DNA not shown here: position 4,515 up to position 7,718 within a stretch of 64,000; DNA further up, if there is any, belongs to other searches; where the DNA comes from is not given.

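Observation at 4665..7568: Divergent full-length SecA paralog with about 190-aa N-terminal extension and no canonical N- or C-termini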

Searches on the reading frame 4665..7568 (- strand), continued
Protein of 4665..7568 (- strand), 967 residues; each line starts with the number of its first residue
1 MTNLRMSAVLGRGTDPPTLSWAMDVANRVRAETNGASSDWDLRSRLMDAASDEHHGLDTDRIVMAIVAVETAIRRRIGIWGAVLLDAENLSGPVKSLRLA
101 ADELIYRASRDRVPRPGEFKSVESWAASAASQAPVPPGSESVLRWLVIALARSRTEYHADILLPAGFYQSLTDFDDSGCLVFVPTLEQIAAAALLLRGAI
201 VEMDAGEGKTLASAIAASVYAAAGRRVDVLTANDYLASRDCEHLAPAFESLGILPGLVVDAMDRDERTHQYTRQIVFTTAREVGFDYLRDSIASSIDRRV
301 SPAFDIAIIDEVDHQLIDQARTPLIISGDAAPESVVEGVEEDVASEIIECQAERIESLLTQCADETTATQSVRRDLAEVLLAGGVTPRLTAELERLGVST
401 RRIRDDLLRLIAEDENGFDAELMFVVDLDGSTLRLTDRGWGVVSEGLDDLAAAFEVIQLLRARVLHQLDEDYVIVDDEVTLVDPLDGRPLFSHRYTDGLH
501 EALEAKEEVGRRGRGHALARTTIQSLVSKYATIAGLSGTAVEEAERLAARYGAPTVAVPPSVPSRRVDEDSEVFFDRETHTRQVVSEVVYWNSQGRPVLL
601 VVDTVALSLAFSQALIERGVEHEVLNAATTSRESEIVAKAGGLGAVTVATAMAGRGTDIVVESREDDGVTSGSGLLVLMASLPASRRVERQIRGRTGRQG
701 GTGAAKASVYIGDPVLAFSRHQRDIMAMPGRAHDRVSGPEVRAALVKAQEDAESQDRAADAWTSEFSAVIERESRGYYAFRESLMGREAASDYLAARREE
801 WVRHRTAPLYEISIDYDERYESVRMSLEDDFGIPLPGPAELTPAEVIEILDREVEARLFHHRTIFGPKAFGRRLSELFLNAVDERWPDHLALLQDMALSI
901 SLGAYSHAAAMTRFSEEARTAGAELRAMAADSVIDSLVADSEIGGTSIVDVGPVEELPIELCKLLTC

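Call 52: search_protein_families(library=ncbifam, proteins=[L010:9815-12427:+, L012:9827-12637:+, L011:9827-13090:+, L019:9896-12934:+, L008:5862-8948:+, L036:9605-12754:+, L078:9734-12424:+, L046:9749-12685:+], max_evalue=1e-50)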
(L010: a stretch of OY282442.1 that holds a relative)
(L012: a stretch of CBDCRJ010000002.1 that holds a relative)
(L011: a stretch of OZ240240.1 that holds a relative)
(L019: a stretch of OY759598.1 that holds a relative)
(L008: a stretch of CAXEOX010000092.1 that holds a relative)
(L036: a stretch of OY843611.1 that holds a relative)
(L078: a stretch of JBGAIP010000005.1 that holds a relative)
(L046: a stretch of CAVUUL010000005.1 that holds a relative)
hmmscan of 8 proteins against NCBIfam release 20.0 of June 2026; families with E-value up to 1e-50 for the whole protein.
L010:9815-12427:+ (870 aa): 8 families
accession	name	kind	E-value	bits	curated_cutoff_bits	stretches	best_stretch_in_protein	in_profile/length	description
NF009538.1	PRK12904.1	equivalog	8.7e-163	543.4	814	1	46-582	58-489/814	preprotein translocase subunit SecA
TIGR00963.1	secA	equivalog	1.8e-157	525.9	800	1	47-582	37-471/787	preprotein translocase subunit SecA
NF006630.0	PRK09200.1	subfamily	8.5e-157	523.5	862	2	375-630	286-545/789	preprotein translocase subunit SecA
TIGR04397.1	SecA2_Bac_anthr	exception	5.8e-143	477.8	1085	2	377-630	286-543/774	accessory Sec system translocase SecA2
NF009536.0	PRK12901.1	equivalog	1.3e-140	470.6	1493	1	69-629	174-749/1118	preprotein translocase subunit SecA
TIGR04221.1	SecA2_Mycobac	equivalog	7.7e-131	437.7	725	2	373-633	281-552/762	accessory Sec system translocase SecA2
TIGR03714.1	secA2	equivalog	3.6e-130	435.6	930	1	377-630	284-541/762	accessory Sec system translocase SecA2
NF012136.0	SecA2_Lm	equivalog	5.9e-114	381.7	1100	1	380-630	286-540/776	accessory Sec system translocase SecA2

L012:9827-12637:+ (936 aa): 8 families
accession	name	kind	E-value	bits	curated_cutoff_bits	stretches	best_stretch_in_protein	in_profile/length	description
NF009538.1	PRK12904.1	equivalog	1.2e-152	509.9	814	1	34-589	46-501/814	preprotein translocase subunit SecA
TIGR00963.1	secA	equivalog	3.3e-151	505.2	800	1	21-583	10-477/787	preprotein translocase subunit SecA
NF006630.0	PRK09200.1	subfamily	6.2e-148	494.2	862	2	368-895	284-773/789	preprotein translocase subunit SecA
TIGR04397.1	SecA2_Bac_anthr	exception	5.6e-136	454.7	1085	2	372-747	286-643/774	accessory Sec system translocase SecA2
NF009536.0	PRK12901.1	equivalog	1.6e-128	430.5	1493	1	67-753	173-857/1118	preprotein translocase subunit SecA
TIGR04221.1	SecA2_Mycobac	equivalog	3e-125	419.2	725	2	372-746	285-644/762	accessory Sec system translocase SecA2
TIGR03714.1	secA2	equivalog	2.7e-124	416.1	930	1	369-742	281-641/762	accessory Sec system translocase SecA2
NF012136.0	SecA2_Lm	equivalog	4.3e-100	335.8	1100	1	375-742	286-638/776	accessory Sec system translocase SecA2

L011:9827-13090:+ (1087 aa): 8 families
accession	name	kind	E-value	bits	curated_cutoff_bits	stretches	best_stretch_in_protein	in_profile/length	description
NF009538.1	PRK12904.1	equivalog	4.7e-158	527.8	814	1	189-1046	79-794/814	preprotein translocase subunit SecA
TIGR00963.1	secA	equivalog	8e-157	523.7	800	1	185-1049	53-781/787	preprotein translocase subunit SecA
NF006630.0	PRK09200.1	subfamily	3.5e-141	471.8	862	1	496-709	285-498/789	preprotein translocase subunit SecA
NF009536.0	PRK12901.1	equivalog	1.2e-140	470.6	1493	1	191-707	174-701/1118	preprotein translocase subunit SecA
TIGR04397.1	SecA2_Bac_anthr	exception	2.7e-134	449.1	1085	1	499-709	286-496/774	accessory Sec system translocase SecA2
TIGR04221.1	SecA2_Mycobac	equivalog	1.1e-116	390.9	725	1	495-706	281-492/762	accessory Sec system translocase SecA2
TIGR03714.1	secA2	equivalog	7.4e-113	378.3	930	1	499-709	284-494/762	accessory Sec system translocase SecA2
NF012136.0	SecA2_Lm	equivalog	7.5e-104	348.3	1100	1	500-709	284-493/776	accessory Sec system translocase SecA2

L019:9896-12934:+ (1012 aa): 8 families
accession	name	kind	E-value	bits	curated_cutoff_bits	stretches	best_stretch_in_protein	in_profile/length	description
NF009538.1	PRK12904.1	equivalog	1.4e-155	519.6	814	1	126-990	64-812/814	preprotein translocase subunit SecA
TIGR00963.1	secA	equivalog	2.2e-152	509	800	1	128-963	44-772/787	preprotein translocase subunit SecA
NF006630.0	PRK09200.1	subfamily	6.5e-149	497.4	862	2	449-662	286-499/789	preprotein translocase subunit SecA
NF009536.0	PRK12901.1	equivalog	5.7e-136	455.1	1493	1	144-661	174-703/1118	preprotein translocase subunit SecA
TIGR04397.1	SecA2_Bac_anthr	exception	1.5e-135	453.3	1085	1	452-662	287-497/774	accessory Sec system translocase SecA2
TIGR03714.1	secA2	equivalog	6.4e-121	405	930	1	449-661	282-494/762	accessory Sec system translocase SecA2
TIGR04221.1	SecA2_Mycobac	equivalog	1.8e-118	396.9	725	1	451-659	285-493/762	accessory Sec system translocase SecA2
NF012136.0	SecA2_Lm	equivalog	3.6e-98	329.5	1100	0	454-661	286-493/776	accessory Sec system translocase SecA2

L008:5862-8948:+ (1028 aa): 8 families
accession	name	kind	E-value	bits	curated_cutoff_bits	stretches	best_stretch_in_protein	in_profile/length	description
NF009538.1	PRK12904.1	equivalog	6.5e-159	530.6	814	1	156-991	65-810/814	preprotein translocase subunit SecA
TIGR00963.1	secA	equivalog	7.8e-153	510.6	800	1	156-974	43-780/787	preprotein translocase subunit SecA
NF006630.0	PRK09200.1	subfamily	6.2e-151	504.1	862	2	472-686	284-498/789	preprotein translocase subunit SecA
NF009536.0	PRK12901.1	equivalog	4e-134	449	1493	1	173-685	175-702/1118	preprotein translocase subunit SecA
TIGR04397.1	SecA2_Bac_anthr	exception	1.5e-133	446.7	1085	1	475-685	285-495/774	accessory Sec system translocase SecA2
TIGR03714.1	secA2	equivalog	1.5e-125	420.3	930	1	472-687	280-495/762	accessory Sec system translocase SecA2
TIGR04221.1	SecA2_Mycobac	equivalog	6.5e-120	401.6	725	1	476-834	285-619/762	accessory Sec system translocase SecA2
NF012136.0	SecA2_Lm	equivalog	4.4e-106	355.6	1100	1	472-685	279-492/776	accessory Sec system translocase SecA2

L036:9605-12754:+ (1049 aa): 8 families
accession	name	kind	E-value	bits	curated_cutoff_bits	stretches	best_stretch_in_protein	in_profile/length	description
NF009538.1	PRK12904.1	equivalog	4.5e-138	461.7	814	1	157-1012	76-811/814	preprotein translocase subunit SecA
TIGR00963.1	secA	equivalog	6e-135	451.4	800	1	41-987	6-773/787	preprotein translocase subunit SecA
NF006630.0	PRK09200.1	subfamily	1.4e-128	430.2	862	1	447-663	281-497/789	preprotein translocase subunit SecA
NF009536.0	PRK12901.1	equivalog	1e-117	394.7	1493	1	160-661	172-700/1118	preprotein translocase subunit SecA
TIGR04397.1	SecA2_Bac_anthr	exception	1e-117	394.3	1085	1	451-662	283-494/774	accessory Sec system translocase SecA2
TIGR04221.1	SecA2_Mycobac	equivalog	6.3e-107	358.7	725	1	404-663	245-494/762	accessory Sec system translocase SecA2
TIGR03714.1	secA2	equivalog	2.3e-106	356.9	930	1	447-660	277-490/762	accessory Sec system translocase SecA2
NF012136.0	SecA2_Lm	equivalog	2e-88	297.3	1100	0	455-663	284-492/776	accessory Sec system translocase SecA2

L078:9734-12424:+ (896 aa): 8 families
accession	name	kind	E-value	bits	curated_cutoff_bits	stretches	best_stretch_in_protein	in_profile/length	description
NF009538.1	PRK12904.1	equivalog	0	1262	814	1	8-819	1-813/814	preprotein translocase subunit SecA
TIGR00963.1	secA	equivalog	0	1109.4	800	1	31-806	1-787/787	preprotein translocase subunit SecA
NF009536.0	PRK12901.1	equivalog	1.1e-281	937.6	1493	2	303-744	489-903/1118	preprotein translocase subunit SecA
NF006630.0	PRK09200.1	subfamily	5e-280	931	862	1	10-823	3-780/789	preprotein translocase subunit SecA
TIGR04397.1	SecA2_Bac_anthr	exception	1.1e-273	910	1085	1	9-816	1-772/774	accessory Sec system translocase SecA2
TIGR03714.1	secA2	equivalog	5.9e-219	729.1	930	1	18-807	3-762/762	accessory Sec system translocase SecA2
NF012136.0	SecA2_Lm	equivalog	1.4e-197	658.2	1100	1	17-804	7-755/776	accessory Sec system translocase SecA2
TIGR04221.1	SecA2_Mycobac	equivalog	1.3e-193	645.3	725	1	10-667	6-629/762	accessory Sec system translocase SecA2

L046:9749-12685:+ (978 aa): 8 families
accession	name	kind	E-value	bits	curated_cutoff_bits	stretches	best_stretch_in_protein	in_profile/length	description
NF009538.1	PRK12904.1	equivalog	0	1082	814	1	4-856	2-813/814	preprotein translocase subunit SecA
TIGR00963.1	secA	equivalog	0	1017.3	800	1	26-842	1-786/787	preprotein translocase subunit SecA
NF006630.0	PRK09200.1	subfamily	3.9e-253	842.1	862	2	12-538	10-506/789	preprotein translocase subunit SecA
TIGR04397.1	SecA2_Bac_anthr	exception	2e-244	813.3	1085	2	12-538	9-504/774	accessory Sec system translocase SecA2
NF009536.0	PRK12901.1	equivalog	1.2e-242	808.4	1493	3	311-534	486-707/1118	preprotein translocase subunit SecA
TIGR03714.1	secA2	equivalog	2.4e-201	670.9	930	1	15-538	5-502/762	accessory Sec system translocase SecA2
NF012136.0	SecA2_Lm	equivalog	4.1e-183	610.4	1100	1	16-538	11-501/776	accessory Sec system translocase SecA2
TIGR04221.1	SecA2_Mycobac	equivalog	2.4e-166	555.1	725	1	4-532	5-497/762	accessory Sec system translocase SecA2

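Call 60: search_protein_families(library=padloc, proteins=[window:4665-7568:-], max_evalue=0.01)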
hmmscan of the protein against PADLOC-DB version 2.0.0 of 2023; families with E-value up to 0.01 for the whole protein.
window:4665-7568:- (967 aa): 1 family
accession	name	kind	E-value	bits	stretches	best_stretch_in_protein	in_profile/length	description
PDLC01767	Cas3e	-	0.0021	14.6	0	124-226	150-231/680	-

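Call 71: find_encoding_contigs(protein=P0107, flank=10000, max_places=2)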
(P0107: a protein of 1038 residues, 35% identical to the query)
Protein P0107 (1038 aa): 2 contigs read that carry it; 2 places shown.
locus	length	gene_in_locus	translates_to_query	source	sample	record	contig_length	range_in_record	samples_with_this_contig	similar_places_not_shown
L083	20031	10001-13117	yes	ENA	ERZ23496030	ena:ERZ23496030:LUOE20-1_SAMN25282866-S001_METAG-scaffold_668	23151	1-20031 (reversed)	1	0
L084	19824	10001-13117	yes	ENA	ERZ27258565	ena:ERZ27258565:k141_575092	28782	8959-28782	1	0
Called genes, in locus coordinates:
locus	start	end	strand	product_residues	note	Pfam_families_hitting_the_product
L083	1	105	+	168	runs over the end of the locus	-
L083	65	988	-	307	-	PF02096:60KD_IMP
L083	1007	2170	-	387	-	PF13360:PQQ_2, PF13570:Beta-prop_ACSF4, PF25292:Beta-prop_CGLA (faint), PF25857:DUF7957 (faint), PF13360:PQQ_2, PF13570:Beta-prop_ACSF4, PF01011:PQQ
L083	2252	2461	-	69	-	PF01809:YidD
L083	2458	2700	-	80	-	PF00825:Ribonuclease_P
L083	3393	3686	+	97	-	-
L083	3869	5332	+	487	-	-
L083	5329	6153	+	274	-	-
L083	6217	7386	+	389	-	PF00278:Orn_DAP_Arg_deC, PF02784:Orn_Arg_deC_N (weak)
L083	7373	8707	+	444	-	PF11805:DUF3326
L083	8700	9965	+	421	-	PF00501:AMP-binding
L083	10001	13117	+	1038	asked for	PF07517:SecA_DEAD, PF00270:DEAD (weak), PF01043:SecA_PP_bind, PF21090:P-loop_SecA, PF07516:SecA_SW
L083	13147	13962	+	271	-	-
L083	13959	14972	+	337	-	-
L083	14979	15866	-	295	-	PF03994:DUF350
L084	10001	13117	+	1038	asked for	PF07517:SecA_DEAD, PF00270:DEAD (weak), PF01043:SecA_PP_bind, PF21090:P-loop_SecA, PF07516:SecA_SW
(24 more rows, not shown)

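Call 74: find_homologous_proteins(query=L010:9815-12427:+, max_evalue=1e-10)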
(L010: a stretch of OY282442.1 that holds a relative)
Query L010:9815-12427:+ (870 aa): 6177 proteins with E <= 1e-10 among 8000 candidates; the best 120 are listed.
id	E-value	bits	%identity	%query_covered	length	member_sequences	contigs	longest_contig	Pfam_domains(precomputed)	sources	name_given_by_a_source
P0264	0.0e+0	1879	100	100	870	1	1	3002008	PF07517.21,PF00270.36,PF07516.19,PF21090.4,PF01043.27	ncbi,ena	-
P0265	0.0e+0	1116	66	93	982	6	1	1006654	PF07517.21,PF00270.36,PF07516.19,PF21090.4,PF01043.27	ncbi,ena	-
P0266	0.0e+0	1049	60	100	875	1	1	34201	PF07517.21,PF00270.36,PF21090.4,PF01043.27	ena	-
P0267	0.0e+0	1049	60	100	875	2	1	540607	PF07517.21,PF00270.36,PF07516.19,PF21090.4,PF01043.27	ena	-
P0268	0.0e+0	1046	62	94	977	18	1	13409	PF07517.21,PF00270.36,PF07516.19,PF21090.4,PF01043.27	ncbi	-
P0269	0.0e+0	1045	60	100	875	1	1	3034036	PF07517.21,PF00270.36,PF07516.19,PF21090.4,PF01043.27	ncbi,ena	-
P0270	0.0e+0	1045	61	94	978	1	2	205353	PF07517.21,PF00270.36,PF21090.4,PF01043.27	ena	-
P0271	0.0e+0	1034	58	100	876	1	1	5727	PF07517.21,PF00270.36,PF07516.19,PF21090.4,PF01043.27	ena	-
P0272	0.0e+0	1029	62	93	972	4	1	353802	PF07517.21,PF00270.36,PF21090.4,PF01043.27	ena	-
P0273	0.0e+0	1026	62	94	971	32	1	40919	PF07517.21,PF00270.36,PF07516.19,PF21090.4,PF01043.27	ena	-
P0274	0.0e+0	1024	58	100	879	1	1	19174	PF07517.21,PF00270.36,PF21090.4,PF01043.27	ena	-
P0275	0.0e+0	1023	58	100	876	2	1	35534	PF07517.21,PF00270.36,PF07516.19,PF21090.4,PF01043.27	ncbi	-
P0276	2.5e-297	1007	60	94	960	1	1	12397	PF07517.21,PF00270.36,PF07516.19,PF21090.4,PF01043.27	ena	-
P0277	1.5e-295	1001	58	100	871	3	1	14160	PF07517.21,PF00270.36,PF07516.19,PF21090.4,PF01043.27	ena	-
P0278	3.7e-292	990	60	94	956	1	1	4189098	PF07517.21,PF00270.36,PF07516.19,PF21090.4,PF01043.27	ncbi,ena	-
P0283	2.2e-286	971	58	93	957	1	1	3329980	PF07517.21,PF00270.36,PF07516.19,PF21090.4,PF01043.27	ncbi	-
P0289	9.0e-225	767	49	61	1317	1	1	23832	PF07517.21,PF00270.36,PF07516.19,PF21090.4,PF01043.27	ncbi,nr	ncbi:MAG TPA: hypothetical protein EYO17_14000 [Dehalococcoidia bacterium]|nr:hypothetical protein [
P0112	2.8e-224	765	55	61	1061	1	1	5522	PF07517.21,PF07516.19,PF21090.4,PF01043.27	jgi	jgi:preprotein translocase subunit SecA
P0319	7.9e-209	714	40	90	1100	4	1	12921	PF07517.21,PF07516.19,PF21090.4,PF01043.27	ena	-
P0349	5.4e-198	678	39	93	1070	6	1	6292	PF07517.21,PF07516.19,PF21090.4,PF01043.27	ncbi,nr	ncbi:MAG: hypothetical protein IIB14_04270 [Chloroflexi bacterium]|nr:hypothetical protein [Chlorofl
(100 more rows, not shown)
